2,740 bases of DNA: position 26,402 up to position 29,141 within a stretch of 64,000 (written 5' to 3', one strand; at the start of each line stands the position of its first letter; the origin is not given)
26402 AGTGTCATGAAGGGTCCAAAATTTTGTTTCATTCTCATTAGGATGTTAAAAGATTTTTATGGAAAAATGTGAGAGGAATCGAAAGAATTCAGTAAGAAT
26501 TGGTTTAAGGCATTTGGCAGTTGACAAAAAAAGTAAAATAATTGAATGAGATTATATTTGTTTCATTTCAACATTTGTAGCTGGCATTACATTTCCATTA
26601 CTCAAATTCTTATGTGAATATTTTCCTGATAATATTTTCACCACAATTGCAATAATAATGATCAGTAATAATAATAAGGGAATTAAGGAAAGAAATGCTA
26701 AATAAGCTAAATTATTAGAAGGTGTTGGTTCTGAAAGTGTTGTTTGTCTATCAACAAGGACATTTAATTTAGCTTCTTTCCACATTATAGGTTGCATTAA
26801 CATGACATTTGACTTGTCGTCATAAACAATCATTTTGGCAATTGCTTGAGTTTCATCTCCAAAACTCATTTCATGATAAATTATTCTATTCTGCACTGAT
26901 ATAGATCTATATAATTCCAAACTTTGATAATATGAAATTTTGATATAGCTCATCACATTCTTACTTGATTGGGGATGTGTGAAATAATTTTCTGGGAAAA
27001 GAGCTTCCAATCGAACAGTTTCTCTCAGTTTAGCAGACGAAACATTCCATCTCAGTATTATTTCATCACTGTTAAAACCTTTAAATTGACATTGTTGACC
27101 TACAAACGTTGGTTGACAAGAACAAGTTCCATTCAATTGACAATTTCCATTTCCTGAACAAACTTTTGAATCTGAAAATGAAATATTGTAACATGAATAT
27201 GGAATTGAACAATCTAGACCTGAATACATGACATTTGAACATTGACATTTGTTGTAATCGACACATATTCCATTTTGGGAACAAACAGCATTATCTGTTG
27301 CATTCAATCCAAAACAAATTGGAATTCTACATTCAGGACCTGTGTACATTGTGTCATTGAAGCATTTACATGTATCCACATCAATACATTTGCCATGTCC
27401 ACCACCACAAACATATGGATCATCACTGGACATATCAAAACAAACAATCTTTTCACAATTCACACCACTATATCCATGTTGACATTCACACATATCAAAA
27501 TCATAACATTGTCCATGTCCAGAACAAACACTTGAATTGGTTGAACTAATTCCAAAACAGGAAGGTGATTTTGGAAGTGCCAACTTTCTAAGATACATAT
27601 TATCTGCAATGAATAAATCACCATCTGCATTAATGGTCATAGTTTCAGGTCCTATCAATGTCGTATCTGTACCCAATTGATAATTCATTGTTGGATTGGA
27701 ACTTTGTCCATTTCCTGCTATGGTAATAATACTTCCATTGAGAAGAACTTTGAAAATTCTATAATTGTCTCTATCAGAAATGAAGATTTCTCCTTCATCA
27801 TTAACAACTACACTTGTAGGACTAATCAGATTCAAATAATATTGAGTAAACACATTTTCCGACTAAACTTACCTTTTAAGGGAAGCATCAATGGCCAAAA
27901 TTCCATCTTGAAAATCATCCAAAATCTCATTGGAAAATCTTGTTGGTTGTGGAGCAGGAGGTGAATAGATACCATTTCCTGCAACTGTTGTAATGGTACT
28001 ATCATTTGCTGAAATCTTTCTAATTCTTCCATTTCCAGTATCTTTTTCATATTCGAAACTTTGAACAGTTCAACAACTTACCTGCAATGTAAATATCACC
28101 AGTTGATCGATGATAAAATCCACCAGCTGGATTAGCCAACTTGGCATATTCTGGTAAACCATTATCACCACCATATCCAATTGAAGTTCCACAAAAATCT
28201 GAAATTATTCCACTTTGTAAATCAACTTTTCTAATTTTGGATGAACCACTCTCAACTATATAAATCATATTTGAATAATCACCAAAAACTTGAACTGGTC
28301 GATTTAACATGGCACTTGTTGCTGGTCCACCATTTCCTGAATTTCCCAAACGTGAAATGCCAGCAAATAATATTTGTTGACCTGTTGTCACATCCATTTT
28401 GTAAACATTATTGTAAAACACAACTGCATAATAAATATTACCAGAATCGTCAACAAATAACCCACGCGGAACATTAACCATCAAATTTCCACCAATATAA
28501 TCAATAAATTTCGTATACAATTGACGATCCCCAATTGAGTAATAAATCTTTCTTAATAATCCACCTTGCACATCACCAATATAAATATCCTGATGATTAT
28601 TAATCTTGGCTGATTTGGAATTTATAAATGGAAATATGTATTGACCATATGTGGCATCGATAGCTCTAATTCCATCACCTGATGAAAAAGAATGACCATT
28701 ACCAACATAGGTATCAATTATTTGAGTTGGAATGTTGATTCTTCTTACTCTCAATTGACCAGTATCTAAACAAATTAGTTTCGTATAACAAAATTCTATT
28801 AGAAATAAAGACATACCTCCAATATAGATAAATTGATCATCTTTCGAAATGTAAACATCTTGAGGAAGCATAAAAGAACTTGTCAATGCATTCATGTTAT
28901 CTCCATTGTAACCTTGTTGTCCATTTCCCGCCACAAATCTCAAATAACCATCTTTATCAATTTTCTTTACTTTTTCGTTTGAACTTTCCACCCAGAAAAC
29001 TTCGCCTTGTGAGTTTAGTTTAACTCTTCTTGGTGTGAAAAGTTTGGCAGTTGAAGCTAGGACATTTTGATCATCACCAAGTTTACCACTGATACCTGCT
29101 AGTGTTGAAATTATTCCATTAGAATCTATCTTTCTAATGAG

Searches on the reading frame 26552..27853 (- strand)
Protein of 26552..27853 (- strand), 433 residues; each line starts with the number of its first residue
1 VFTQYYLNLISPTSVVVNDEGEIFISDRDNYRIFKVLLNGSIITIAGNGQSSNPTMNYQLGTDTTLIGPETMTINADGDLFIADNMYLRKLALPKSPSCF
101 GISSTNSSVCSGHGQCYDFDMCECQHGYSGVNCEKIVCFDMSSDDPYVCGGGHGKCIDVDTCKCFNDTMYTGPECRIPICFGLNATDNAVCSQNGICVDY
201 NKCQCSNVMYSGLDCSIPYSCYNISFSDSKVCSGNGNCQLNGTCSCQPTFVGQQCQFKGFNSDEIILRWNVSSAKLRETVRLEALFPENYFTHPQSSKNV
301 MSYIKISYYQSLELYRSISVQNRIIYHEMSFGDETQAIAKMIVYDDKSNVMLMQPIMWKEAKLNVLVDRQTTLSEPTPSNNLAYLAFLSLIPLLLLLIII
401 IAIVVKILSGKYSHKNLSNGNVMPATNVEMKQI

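Call 15: search_protein_families(library=pfam, proteins=[window:26552-27853:-], max_evalue=0.01)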
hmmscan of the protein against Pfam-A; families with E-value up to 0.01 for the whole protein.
window:26552-27853:- (433 aa): 5 families
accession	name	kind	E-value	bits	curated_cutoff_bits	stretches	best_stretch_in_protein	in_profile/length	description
PF07974.19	EGF_2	-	4.5e-14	52.9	22.1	3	106-133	4-32/32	EGF-like domain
PF23106.1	EGF_Teneurin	-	6.4e-12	45.8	24.3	2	110-134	5-28/30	Teneurin-like EGF domain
PF25024.1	EGF_TEN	-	2.7e-10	40.7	65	1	110-258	3-125/234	Teneurin EGF domain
PF01436.27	NHL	-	2.1e-06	27.9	20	1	12-35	4-27/28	NHL repeat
PF25021.1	TEN_NHL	-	2.3e-06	27.3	27.1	1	9-89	260-352/357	Teneurin NHL domain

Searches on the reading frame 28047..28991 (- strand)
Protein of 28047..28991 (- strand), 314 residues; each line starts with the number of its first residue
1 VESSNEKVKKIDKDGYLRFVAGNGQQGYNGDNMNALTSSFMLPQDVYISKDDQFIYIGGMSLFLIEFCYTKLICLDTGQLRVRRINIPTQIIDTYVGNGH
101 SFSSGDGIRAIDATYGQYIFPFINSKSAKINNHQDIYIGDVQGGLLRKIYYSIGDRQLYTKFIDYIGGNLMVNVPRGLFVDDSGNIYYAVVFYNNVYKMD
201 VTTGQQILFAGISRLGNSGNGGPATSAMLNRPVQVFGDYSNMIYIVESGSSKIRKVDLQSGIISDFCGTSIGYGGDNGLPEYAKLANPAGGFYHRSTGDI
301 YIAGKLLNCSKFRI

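Call 15: search_protein_families(library=pfam, proteins=[window:28047-28991:-], max_evalue=0.01)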
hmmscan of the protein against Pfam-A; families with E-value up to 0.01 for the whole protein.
window:28047-28991:- (314 aa): 2 families
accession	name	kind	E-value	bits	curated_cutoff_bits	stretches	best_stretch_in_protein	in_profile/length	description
PF25021.1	TEN_NHL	-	0.00029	20.3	27.1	1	217-269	129-178/357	Teneurin NHL domain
PF06739.17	SBBP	-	0.0069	16.8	20.5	0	165-189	5-29/38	Beta-propeller repeat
